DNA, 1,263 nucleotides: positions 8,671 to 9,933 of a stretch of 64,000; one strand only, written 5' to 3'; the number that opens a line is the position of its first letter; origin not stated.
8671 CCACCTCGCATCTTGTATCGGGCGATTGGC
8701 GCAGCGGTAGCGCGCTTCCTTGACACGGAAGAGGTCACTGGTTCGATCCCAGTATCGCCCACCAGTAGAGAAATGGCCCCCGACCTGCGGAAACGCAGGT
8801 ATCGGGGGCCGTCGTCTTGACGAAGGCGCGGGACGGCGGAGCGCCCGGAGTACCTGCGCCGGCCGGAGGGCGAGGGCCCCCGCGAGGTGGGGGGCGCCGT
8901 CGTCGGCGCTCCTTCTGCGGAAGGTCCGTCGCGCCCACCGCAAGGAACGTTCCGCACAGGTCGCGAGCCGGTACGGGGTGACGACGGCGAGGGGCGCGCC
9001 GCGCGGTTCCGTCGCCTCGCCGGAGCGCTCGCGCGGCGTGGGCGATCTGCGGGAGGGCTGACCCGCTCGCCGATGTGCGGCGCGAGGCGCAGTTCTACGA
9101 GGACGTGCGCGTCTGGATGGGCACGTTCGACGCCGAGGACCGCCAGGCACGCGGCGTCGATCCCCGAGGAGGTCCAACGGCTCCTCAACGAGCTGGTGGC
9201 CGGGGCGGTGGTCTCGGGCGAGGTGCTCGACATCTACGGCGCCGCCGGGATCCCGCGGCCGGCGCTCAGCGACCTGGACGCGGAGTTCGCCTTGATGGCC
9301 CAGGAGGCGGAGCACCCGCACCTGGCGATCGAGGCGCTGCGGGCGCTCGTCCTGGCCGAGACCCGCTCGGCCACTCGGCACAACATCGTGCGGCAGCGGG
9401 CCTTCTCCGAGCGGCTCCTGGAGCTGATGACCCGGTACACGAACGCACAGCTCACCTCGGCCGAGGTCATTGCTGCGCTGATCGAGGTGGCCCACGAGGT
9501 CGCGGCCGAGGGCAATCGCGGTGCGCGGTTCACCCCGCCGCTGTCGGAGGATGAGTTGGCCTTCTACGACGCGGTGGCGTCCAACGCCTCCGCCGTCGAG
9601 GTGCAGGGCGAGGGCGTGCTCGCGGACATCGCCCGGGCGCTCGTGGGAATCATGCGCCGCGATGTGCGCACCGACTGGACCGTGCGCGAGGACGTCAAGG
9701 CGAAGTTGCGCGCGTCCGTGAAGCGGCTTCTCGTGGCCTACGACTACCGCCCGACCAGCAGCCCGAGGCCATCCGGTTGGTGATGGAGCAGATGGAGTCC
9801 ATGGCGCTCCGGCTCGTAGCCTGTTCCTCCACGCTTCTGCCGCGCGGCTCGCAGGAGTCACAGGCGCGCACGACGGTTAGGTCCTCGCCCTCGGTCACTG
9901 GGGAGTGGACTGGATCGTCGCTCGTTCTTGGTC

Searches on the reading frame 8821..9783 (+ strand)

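Call 19: search_protein_families(library=pfam, proteins=[window:8821-9783:+])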
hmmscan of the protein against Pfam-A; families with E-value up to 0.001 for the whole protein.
window:8821-9783:+ (320 aa): 1 family
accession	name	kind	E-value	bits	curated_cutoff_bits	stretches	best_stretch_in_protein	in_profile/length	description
PF11867.13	T1RH-like_C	-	1.3e-67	229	26.8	1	112-313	112-311/329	Type I restriction enzyme HindI endonuclease subunit-like, C-terminal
